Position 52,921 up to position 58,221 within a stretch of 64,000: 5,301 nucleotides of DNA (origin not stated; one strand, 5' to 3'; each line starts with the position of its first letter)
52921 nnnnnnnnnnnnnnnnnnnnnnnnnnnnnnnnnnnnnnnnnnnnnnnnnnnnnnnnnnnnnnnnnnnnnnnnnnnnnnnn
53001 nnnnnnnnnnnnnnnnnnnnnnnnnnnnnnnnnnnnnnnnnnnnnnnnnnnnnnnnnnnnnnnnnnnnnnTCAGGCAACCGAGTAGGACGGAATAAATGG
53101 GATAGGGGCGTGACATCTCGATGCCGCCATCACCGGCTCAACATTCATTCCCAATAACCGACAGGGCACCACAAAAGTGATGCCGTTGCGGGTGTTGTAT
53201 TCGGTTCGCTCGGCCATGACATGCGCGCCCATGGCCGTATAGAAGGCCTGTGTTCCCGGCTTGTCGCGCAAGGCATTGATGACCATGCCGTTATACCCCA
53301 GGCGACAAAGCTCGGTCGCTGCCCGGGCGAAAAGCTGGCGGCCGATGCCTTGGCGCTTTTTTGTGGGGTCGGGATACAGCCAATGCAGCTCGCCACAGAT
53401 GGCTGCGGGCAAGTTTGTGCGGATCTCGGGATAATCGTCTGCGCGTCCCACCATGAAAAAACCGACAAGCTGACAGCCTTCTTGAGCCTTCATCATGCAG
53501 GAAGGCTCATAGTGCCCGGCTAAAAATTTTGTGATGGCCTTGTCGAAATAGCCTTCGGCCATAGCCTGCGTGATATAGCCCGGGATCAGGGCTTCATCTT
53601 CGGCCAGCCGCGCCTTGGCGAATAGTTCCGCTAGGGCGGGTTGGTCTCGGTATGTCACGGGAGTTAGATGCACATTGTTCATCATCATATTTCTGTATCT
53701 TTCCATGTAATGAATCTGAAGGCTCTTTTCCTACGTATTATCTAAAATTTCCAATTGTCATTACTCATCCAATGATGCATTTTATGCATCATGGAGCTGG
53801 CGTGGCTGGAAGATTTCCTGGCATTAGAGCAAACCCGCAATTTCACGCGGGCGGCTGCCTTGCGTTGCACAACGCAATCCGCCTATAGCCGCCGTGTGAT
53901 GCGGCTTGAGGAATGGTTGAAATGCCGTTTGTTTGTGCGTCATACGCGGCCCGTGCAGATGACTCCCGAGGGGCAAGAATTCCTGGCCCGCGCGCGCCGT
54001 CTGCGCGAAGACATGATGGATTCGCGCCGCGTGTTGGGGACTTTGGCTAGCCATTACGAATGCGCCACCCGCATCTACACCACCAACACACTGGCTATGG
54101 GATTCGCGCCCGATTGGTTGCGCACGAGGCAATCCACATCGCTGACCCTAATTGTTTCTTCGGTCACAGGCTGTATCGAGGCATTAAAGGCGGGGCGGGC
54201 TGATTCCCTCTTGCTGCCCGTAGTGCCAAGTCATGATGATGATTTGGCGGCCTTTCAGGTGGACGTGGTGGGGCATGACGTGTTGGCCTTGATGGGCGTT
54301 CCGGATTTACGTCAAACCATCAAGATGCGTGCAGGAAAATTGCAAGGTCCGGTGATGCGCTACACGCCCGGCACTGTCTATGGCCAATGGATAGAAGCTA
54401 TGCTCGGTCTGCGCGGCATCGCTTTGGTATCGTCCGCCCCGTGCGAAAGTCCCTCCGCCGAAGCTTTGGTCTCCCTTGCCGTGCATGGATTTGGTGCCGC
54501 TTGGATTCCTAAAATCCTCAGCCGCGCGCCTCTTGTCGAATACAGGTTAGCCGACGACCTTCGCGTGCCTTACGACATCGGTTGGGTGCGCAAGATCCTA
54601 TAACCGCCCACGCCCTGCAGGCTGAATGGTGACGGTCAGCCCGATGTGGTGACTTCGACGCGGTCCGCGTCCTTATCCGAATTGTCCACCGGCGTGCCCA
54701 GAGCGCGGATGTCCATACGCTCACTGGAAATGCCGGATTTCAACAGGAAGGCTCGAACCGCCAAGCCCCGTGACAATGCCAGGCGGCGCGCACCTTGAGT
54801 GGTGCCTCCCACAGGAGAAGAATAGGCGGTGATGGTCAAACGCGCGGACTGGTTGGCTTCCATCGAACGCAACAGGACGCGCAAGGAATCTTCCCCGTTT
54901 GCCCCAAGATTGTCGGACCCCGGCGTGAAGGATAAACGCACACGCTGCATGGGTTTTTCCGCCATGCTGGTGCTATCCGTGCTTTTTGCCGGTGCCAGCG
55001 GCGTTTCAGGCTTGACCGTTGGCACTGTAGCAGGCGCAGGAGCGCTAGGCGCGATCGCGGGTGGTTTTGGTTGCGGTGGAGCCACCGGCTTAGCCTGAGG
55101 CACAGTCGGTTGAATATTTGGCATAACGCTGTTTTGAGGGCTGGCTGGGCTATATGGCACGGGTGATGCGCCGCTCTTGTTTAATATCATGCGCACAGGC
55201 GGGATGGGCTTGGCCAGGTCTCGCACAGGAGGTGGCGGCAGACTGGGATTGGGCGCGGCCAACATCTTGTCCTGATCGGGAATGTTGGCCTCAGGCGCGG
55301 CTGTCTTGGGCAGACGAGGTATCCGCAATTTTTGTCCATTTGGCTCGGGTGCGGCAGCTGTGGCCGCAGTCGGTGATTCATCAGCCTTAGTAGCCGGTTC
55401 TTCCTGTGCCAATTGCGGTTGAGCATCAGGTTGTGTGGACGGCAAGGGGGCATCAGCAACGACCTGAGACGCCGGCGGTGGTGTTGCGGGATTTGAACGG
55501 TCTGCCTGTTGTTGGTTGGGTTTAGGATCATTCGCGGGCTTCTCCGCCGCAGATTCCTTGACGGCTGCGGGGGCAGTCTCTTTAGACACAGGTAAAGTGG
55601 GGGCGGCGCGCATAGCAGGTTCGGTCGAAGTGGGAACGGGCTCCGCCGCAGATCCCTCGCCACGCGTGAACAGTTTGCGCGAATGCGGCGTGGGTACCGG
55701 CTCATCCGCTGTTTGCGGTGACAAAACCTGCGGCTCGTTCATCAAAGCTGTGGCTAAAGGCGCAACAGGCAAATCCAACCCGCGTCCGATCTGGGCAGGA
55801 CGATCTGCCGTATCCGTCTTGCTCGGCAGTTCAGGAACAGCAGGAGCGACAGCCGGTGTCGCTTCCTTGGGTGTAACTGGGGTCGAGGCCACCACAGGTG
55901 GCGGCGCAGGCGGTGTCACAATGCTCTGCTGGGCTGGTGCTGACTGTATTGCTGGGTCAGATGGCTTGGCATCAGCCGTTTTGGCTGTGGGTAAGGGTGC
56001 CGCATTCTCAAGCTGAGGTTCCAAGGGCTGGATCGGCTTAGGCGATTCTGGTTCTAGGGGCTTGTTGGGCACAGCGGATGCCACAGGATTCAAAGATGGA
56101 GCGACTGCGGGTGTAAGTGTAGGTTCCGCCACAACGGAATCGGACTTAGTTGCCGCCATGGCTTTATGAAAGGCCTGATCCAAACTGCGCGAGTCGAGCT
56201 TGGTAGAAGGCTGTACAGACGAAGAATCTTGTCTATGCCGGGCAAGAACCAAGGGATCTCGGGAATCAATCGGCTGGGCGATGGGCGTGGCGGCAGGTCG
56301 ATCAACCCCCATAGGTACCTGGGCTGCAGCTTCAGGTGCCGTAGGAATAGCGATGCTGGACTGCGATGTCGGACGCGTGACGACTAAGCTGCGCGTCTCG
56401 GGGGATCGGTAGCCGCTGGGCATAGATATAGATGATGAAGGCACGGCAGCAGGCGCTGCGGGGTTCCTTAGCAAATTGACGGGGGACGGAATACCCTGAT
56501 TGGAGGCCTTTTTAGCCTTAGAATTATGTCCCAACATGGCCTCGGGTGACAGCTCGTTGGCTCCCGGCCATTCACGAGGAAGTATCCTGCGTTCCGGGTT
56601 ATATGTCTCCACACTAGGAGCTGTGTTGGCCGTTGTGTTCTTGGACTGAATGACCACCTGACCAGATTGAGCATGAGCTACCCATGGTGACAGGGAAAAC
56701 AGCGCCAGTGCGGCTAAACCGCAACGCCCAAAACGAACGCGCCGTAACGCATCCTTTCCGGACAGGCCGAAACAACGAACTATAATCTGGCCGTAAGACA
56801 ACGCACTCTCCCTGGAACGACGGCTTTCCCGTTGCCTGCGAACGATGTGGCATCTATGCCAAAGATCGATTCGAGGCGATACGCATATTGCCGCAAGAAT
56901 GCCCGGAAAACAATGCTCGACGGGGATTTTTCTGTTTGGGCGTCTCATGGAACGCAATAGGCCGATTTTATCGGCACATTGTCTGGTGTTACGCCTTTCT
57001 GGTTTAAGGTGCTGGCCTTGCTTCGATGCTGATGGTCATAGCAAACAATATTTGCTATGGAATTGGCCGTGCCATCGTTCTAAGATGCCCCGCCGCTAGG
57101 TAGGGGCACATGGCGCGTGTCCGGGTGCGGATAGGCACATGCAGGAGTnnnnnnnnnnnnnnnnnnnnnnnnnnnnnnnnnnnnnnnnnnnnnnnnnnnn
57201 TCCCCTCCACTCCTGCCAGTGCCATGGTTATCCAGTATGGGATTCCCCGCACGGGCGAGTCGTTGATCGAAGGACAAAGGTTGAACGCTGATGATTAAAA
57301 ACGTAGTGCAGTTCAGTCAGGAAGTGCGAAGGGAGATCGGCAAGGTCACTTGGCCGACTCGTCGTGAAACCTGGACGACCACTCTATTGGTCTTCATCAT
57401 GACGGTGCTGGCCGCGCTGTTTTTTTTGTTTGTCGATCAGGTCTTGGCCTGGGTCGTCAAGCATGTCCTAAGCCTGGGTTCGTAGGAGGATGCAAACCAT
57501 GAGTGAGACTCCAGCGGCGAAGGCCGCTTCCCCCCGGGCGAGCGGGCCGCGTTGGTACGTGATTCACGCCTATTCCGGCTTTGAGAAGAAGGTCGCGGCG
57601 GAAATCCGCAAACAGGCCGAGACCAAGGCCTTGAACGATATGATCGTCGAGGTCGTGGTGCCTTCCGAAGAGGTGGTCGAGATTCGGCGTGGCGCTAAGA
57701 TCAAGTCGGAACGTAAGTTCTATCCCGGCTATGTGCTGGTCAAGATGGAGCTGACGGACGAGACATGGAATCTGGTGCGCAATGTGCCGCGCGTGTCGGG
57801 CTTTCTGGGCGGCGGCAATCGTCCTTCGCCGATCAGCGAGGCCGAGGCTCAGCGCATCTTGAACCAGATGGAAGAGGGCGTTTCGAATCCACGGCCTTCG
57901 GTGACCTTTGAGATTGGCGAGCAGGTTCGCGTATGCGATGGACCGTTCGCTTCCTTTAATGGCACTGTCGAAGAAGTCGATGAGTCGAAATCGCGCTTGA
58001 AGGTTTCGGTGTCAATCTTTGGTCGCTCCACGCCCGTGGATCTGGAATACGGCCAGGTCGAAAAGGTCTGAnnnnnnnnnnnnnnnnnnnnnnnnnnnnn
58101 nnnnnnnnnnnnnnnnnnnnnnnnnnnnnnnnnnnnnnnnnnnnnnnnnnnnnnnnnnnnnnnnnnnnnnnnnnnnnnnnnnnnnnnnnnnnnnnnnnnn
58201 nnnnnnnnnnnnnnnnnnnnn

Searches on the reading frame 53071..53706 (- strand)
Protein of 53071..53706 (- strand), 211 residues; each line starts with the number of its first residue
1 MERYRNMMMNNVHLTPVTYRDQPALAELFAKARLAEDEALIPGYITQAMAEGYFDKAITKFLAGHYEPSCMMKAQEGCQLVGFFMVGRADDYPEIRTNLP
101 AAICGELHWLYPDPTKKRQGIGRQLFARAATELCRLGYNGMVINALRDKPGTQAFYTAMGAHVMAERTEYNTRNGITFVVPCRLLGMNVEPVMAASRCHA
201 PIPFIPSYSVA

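Call 24: search_protein_families(library=pfam, proteins=[window:53071-53706:-], max_evalue=0.001)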
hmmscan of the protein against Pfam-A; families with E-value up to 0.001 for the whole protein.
window:53071-53706:- (211 aa): 3 families
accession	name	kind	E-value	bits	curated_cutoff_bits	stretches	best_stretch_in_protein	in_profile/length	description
PF13508.13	Acetyltransf_7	-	5.2e-06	27.2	27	1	74-160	8-81/84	Acetyltransferase (GNAT) domain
PF00583.31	Acetyltransf_1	-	5.6e-06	27.1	20.7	1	65-160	30-115/116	Acetyltransferase (GNAT) family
PF13673.13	Acetyltransf_10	-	4.8e-05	23.8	23.6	1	71-179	33-122/128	Acetyltransferase (GNAT) domain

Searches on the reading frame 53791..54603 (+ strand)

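Call 24: search_protein_families(library=pfam, proteins=[window:53791-54603:+], max_evalue=0.001)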
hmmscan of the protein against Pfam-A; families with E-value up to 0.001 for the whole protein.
window:53791-54603:+ (270 aa): 2 families
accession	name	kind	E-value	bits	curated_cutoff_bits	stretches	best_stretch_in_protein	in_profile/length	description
PF00126.33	HTH_1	-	1.4e-18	67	26.6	1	4-62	2-60/60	Bacterial regulatory helix-turn-helix protein, lysR family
PF03466.25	LysR_substrate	-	5.5e-09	36.1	28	1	94-263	9-183/209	LysR substrate binding domain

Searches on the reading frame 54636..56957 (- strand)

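Call 24: search_protein_families(library=pfam, proteins=[window:54636-56957:-], max_evalue=0.001)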
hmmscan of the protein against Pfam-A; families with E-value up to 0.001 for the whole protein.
window:54636-56957:- (773 aa): 1 family
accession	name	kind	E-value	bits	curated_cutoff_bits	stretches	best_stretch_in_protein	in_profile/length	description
PF00691.25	OmpA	-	5.5e-08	33.5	27.2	1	677-759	2-84/98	OmpA family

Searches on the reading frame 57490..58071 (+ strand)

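Call 24: search_protein_families(library=pfam, proteins=[window:57490-58071:+], max_evalue=0.001)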
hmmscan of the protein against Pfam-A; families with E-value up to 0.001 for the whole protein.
window:57490-58071:+ (193 aa): 2 families
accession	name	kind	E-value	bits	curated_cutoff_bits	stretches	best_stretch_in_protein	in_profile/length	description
PF02357.24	NusG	-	2.1e-28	99.1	22.2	1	21-124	2-93/93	Transcription termination factor nusG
PF00467.35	KOW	-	6.3e-07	29.4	22.3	1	143-171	2-30/32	KOW motif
